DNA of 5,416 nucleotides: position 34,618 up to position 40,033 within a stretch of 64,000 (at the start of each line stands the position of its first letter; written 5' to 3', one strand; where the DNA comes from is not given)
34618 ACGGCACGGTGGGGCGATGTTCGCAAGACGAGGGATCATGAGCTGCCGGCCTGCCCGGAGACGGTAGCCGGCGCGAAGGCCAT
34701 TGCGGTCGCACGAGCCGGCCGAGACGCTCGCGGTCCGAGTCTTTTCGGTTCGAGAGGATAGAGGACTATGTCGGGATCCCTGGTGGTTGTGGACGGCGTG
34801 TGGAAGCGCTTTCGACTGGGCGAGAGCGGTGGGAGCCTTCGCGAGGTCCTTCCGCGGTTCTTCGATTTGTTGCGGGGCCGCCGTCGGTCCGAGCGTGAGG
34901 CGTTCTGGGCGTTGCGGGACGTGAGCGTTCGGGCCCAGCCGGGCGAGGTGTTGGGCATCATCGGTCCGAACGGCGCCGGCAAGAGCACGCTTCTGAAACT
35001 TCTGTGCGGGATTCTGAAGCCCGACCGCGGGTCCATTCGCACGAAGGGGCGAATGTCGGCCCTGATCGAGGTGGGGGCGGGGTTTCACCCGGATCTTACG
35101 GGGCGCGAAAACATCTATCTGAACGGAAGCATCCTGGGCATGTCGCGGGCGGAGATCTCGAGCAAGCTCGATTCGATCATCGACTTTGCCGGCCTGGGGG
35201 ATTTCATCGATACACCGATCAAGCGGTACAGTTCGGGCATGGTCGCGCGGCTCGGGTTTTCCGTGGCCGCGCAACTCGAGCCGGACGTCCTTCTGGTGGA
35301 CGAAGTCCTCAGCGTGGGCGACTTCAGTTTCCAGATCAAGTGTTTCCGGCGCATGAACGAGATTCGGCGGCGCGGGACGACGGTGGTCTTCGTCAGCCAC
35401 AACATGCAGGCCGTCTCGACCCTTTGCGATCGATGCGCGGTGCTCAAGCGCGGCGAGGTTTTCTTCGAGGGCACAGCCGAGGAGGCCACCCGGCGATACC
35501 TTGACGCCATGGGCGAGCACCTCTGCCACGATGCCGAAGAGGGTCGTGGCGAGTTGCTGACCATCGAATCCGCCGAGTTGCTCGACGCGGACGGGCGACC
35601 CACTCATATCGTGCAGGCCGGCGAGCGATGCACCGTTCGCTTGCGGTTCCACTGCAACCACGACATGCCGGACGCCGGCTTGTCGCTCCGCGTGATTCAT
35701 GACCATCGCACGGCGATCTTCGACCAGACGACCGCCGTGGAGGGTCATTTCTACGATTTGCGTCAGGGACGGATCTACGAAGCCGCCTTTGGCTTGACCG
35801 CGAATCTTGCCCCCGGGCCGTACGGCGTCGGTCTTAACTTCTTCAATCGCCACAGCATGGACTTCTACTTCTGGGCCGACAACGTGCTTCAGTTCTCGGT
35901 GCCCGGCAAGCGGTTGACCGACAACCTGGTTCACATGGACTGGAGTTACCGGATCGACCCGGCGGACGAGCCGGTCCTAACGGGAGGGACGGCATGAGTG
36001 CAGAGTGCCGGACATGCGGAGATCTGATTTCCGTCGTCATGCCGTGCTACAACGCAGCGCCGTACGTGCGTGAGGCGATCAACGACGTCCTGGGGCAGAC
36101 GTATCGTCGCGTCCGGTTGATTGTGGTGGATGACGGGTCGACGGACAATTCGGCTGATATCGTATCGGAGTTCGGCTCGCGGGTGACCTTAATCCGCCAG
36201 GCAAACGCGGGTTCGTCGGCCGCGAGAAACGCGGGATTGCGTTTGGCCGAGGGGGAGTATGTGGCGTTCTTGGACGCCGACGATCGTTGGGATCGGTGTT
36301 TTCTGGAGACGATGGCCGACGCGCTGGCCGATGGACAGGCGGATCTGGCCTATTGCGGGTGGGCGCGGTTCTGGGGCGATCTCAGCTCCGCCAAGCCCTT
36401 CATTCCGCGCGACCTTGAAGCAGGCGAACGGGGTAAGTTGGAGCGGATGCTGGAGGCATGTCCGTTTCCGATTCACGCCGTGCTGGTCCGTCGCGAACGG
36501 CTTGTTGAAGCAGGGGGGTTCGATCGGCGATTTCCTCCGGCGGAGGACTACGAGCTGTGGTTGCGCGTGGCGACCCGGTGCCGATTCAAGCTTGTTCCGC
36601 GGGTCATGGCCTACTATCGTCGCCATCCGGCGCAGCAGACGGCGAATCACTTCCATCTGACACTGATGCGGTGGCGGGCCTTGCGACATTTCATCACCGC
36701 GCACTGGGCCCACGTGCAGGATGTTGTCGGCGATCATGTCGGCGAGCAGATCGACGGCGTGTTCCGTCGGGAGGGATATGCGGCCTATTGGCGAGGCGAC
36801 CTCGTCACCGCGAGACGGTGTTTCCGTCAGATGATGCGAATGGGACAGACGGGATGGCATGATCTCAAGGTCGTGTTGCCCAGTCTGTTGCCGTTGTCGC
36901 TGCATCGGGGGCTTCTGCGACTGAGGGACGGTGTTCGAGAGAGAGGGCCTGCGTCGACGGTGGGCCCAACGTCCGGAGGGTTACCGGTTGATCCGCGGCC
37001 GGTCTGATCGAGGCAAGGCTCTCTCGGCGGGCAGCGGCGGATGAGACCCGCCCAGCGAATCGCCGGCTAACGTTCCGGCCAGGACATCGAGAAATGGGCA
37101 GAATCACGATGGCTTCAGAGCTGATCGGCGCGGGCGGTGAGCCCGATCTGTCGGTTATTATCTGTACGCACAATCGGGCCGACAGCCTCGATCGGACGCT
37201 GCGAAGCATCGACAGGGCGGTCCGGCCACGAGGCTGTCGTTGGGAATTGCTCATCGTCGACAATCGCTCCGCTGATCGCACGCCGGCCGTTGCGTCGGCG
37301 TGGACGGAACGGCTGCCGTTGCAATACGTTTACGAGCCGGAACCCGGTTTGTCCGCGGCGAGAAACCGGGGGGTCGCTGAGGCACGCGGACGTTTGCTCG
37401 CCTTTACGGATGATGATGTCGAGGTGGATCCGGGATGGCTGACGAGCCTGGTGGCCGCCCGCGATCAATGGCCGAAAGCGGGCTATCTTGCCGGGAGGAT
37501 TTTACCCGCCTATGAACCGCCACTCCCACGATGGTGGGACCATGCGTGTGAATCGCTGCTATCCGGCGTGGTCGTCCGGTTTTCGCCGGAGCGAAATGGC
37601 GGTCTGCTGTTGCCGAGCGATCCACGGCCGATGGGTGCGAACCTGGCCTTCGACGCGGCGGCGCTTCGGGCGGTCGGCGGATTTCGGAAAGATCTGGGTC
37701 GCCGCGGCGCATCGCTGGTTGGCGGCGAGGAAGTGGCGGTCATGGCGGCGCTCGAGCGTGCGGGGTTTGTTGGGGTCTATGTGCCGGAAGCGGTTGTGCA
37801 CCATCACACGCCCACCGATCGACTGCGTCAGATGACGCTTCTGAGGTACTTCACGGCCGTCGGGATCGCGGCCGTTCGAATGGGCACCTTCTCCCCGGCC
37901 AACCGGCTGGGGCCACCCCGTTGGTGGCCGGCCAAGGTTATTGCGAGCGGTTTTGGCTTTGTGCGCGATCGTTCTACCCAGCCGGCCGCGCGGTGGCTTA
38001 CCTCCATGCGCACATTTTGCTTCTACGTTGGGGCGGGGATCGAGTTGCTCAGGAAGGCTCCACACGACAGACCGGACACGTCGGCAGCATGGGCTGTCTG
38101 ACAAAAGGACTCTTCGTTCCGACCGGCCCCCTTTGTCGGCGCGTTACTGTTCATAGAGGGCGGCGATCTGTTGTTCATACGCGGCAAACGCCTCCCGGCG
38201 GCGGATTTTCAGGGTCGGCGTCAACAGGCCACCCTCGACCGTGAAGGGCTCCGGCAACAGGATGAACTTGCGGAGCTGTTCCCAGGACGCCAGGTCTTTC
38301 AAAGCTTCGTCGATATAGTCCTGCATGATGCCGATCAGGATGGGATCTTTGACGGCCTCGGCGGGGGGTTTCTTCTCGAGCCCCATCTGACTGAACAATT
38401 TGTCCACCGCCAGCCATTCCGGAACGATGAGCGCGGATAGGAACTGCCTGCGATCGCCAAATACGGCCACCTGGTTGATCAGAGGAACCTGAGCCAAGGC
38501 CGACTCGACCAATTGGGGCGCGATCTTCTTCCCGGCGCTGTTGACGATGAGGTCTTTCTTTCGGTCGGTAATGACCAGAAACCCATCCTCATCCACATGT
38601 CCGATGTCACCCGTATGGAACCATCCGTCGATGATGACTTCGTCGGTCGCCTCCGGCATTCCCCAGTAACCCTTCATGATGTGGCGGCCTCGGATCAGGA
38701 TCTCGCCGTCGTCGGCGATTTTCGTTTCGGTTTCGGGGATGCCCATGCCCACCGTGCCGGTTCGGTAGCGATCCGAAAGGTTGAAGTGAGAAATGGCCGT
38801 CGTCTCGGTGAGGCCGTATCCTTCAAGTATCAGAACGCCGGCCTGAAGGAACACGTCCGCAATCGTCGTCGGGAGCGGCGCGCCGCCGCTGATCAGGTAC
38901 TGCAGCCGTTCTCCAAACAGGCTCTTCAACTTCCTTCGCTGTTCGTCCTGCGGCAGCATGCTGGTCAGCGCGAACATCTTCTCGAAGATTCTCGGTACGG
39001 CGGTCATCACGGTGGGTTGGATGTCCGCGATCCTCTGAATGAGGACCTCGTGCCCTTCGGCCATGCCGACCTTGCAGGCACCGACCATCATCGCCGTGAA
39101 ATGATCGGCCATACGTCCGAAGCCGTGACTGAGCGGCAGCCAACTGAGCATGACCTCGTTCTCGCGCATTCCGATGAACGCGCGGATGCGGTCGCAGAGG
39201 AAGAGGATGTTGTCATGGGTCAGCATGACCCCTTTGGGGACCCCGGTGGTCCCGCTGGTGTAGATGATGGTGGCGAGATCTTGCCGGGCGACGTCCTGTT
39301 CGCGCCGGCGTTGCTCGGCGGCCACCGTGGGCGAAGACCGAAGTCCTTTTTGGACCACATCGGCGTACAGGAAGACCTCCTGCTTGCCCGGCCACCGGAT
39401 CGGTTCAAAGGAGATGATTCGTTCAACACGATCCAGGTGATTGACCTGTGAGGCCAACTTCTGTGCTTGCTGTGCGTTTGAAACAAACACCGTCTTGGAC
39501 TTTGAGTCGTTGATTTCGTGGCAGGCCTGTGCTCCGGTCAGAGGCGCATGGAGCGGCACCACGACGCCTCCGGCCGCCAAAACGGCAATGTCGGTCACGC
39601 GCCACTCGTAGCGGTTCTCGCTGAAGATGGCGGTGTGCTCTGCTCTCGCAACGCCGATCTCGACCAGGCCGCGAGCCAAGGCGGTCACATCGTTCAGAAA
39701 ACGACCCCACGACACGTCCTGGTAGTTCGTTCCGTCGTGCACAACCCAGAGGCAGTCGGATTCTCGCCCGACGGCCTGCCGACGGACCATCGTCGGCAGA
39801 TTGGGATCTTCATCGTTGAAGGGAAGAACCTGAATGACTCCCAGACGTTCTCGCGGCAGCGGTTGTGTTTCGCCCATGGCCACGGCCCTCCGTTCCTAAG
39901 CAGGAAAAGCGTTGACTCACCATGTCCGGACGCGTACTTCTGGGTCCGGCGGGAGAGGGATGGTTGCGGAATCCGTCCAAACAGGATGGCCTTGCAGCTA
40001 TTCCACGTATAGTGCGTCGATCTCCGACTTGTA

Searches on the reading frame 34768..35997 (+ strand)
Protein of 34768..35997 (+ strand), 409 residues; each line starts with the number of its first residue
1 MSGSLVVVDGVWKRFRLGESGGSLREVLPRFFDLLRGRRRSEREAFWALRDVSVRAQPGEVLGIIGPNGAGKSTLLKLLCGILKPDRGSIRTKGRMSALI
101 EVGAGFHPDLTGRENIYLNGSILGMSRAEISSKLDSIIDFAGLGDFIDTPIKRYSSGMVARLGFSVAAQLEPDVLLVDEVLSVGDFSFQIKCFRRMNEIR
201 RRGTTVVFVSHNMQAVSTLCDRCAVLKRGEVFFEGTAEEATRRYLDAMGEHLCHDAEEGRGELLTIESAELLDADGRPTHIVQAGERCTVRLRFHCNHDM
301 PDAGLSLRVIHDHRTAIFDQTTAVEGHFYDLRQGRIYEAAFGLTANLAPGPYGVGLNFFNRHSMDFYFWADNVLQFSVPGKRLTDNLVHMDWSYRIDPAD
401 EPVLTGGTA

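Call 7: search_protein_families(library=ncbifam, proteins=[window:34768-35997:+], max_evalue=0.0001)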
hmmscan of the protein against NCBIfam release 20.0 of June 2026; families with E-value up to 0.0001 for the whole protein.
window:34768-35997:+ (409 aa): 178 families (the best 25 are shown)
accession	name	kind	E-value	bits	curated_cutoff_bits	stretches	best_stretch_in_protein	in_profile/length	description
NF010065.0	PRK13545.1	equivalog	2.5e-57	194.8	538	1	39-249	30-239/549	teichoic acids export protein ATP-binding subunit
NF010066.0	PRK13546.1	equivalog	1.3e-52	178.8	320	1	42-245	33-235/264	teichoic acids export ABC transporter ATP-binding subunit TagH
NF050108.1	galactan_ABC_ATP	equivalog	1.3e-49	168.6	400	1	47-244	43-240/244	galactan export ABC transporter ATP-binding subunit Wzt/RfbE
TIGR01188.1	drrA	subfamily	1.4e-37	129.7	312.45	1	45-257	5-228/302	daunorubicin resistance ABC transporter, ATP-binding protein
NF010060.0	PRK13537.1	equivalog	8.3e-28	97.2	521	1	50-239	32-232/314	nodulation factor ABC transporter ATP-binding protein NodI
NF010059.0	PRK13536.1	equivalog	6.4e-27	94.2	549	1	50-238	60-259/342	nodulation factor ABC transporter ATP-binding protein NodI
NF010068.0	PRK13548.1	equivalog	1.1e-26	93.5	261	2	48-96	20-68/261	heme ABC transporter ATP-binding protein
TIGR04521.1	ECF_ATPase_2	equivalog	2e-26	92.7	330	2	115-241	105-233/279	energy-coupling factor transporter ATPase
TIGR01288.1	nodI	equivalog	3.5e-26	91.9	424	1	50-237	21-219/303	nodulation factor ABC transporter ATP-binding protein NodI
TIGR03740.1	galliderm_ABC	subfamily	4.3e-26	92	309.75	1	48-239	15-210/223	lantibiotic protection ABC transporter ATP-binding subunit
TIGR03522.1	GldA_ABC_ATP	equivalog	1.1e-25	90.8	402.6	1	48-239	17-218/301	gliding motility-associated ABC transporter ATP-binding subunit GldA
TIGR04520.1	ECF_ATPase_1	equivalog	4.1e-24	85.5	315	2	123-240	106-223/269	energy-coupling factor transporter ATPase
NF033858.1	ABC2_perm_RbbA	equivalog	4.1e-23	81.2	1050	1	45-242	278-486/909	ribosome-associated ATPase/putative transporter RbbA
TIGR03265.1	PhnT2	equivalog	4.2e-23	82.2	457.7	1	43-240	14-222/353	putative 2-aminoethylphosphonate ABC transporter ATP-binding protein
TIGR03873.1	F420-0_ABC_ATP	hypoth_equivalog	6.7e-23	81.2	372.4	1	43-239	11-223/256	putative F420-0 ABC transporter ATP-binding protein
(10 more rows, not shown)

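Call 8: search_protein_families(library=pfam, proteins=[window:34768-35997:+], max_evalue=0.0001)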
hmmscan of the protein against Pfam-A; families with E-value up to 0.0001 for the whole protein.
window:34768-35997:+ (409 aa): 3 families
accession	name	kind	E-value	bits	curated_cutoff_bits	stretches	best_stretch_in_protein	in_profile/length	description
PF00005.33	ABC_tran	-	7.4e-22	78.9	25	1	49-180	1-135/137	ABC transporter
PF14524.12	Wzt_C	-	4.9e-17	62.7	30.4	1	265-387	11-140/143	Wzt C-terminal domain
PF13304.12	AAA_21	-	8.9e-07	29.7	27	0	63-79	3-19/304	AAA domain, putative AbiEii toxin, Type IV TA system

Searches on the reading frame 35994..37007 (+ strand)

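Call 7: search_protein_families(library=ncbifam, proteins=[window:35994-37007:+], max_evalue=0.0001)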
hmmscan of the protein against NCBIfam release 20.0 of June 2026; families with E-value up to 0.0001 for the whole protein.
window:35994-37007:+ (337 aa): 23 families
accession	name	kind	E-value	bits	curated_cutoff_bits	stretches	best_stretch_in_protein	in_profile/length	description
NF007482.0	PRK10073.1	equivalog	3.9e-30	105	423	1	11-140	7-139/334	glycosyltransferase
NF041875.1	EPS_EpsD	equivalog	1.1e-26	94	370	1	12-210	1-208/325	exopolysaccharide biosynthesis glycosyltransferase EpsD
NF047683.1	TeichurnBiosyTuaG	equivalog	5.9e-24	85.1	400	1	10-232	6-227/252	teichuronic acid biosynthesis protein TuaG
TIGR03965.1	mycofact_glyco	equivalog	8.5e-23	80.9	280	1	12-117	76-185/467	mycofactocin biosynthesis glycosyltransferase MftF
TIGR04283.1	glyco_like_mftF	equivalog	7.6e-18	64.9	182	1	12-215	1-193/221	TIGR04283 family arsenosugar biosynthesis glycosyltransferase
TIGR03937.1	PgaC_IcaA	equivalog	2.8e-17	62.8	422.3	1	10-113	45-152/407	poly-beta-1,6-N-acetyl-D-glucosamine synthase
NF053739.1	GlytfEpsEBac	equivalog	1.1e-13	50.8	450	1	12-192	3-185/265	glycosyltransferase EpsE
NF041394.1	GtaseAglG_Halo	equivalog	3.4e-13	49.5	440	1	12-115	3-111/304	glucosyl-dolichyl phosphate glucuronosyltransferase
NF007453.0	PRK10018.1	equivalog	7.3e-13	48.8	382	1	10-101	6-101/280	colanic acid biosynthesis glycosyltransferase WcaA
NF050050.1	ProtGlycPglI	equivalog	1.3e-12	47.7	500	1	12-114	4-111/306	GalNAc(5)-diNAcBac-PP-undecaprenol beta-1,3-glucosyltransferase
TIGR04017.1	WcaA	equivalog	2.6e-12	47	495.75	1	10-101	5-100/279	colanic acid biosynthesis glycosyltransferase WcaA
NF038299.1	EPS_HpsN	equivalog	1.1e-10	41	425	1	11-113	2-108/317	hormogonium polysaccharide biosynthesis glycosyltransferase HpsN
TIGR04182.1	glyco_TIGR04182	equivalog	7.9e-10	38.6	325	1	12-117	2-103/293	S-layer glycoprotein N-glycosyltransferase AglJ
NF058614.1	PPMAGASynPpgS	equivalog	2.4e-08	33.7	370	1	14-119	4-109/226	polyprenyl-phospho-N-acetylgalactosaminyl synthase PpgS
NF038302.1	EPS_HpsE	equivalog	2.4e-08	33.3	300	1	12-97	3-97/307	hormogonium polysaccharide biosynthesis glycosyltransferase HpsE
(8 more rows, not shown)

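Call 8: search_protein_families(library=pfam, proteins=[window:35994-37007:+], max_evalue=0.0001)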
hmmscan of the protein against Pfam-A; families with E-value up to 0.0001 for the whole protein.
window:35994-37007:+ (337 aa): 4 families
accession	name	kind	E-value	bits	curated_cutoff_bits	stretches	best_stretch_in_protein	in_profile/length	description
PF00535.33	Glycos_transf_2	-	2.7e-35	122.2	23.3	1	13-127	1-119/168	Glycosyl transferase family 2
PF10111.15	Glyco_tranf_2_2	-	4.7e-21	75.9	27.3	2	13-109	1-104/276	Glycosyltransferase like family 2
PF13641.12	Glyco_tranf_2_3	-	1.2e-16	61.8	27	1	12-194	3-196/230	Glycosyltransferase like family 2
PF13632.12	Glyco_trans_2_3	-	2.9e-05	24.4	27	0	89-212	1-126/198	Glycosyl transferase family group 2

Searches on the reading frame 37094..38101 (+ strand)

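Call 40: search_protein_families(library=pfam, proteins=[window:37094-38101:+], max_evalue=0.001)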
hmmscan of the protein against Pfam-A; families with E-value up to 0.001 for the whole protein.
window:37094-38101:+ (335 aa): 4 families
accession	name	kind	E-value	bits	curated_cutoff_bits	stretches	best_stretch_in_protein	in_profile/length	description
PF00535.33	Glycos_transf_2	-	4.2e-26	92.3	23.3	1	20-141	1-121/168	Glycosyl transferase family 2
PF13641.12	Glyco_tranf_2_3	-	8.2e-08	33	27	1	17-242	1-216/230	Glycosyltransferase like family 2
PF13632.12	Glyco_trans_2_3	-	2.9e-05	24.4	27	1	106-289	6-170/198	Glycosyl transferase family group 2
PF10111.15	Glyco_tranf_2_2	-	0.00071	19.6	27.3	0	20-109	1-92/276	Glycosyltransferase like family 2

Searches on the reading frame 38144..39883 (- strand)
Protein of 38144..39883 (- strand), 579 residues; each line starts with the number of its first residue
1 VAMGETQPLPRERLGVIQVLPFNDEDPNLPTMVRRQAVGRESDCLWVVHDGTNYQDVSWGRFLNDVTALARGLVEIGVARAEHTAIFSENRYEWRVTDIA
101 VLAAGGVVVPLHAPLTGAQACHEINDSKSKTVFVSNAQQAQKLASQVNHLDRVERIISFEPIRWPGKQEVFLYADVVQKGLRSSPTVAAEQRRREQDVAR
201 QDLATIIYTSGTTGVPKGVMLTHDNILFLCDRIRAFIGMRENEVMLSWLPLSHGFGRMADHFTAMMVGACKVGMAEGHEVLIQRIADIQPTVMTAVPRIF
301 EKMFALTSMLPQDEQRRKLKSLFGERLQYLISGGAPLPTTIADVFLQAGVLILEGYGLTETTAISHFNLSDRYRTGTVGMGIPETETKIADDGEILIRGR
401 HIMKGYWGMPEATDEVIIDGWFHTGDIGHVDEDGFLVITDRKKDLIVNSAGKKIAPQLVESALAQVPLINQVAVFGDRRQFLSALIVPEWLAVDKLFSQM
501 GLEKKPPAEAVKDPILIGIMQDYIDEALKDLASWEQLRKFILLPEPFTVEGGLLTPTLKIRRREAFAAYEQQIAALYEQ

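Call 40: search_protein_families(library=pfam, proteins=[window:38144-39883:-], max_evalue=0.001)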
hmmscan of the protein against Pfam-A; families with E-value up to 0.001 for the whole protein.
window:38144-39883:- (579 aa): 2 families
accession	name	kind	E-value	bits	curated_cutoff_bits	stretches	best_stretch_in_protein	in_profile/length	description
PF00501.34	AMP-binding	-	5.5e-76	256.3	29.9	1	48-407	15-384/384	AMP-binding enzyme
PF23562.2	AMP-binding_C_3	-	1e-11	45.7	20.8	1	444-579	2-122/124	AMP-binding enzyme C-terminal domain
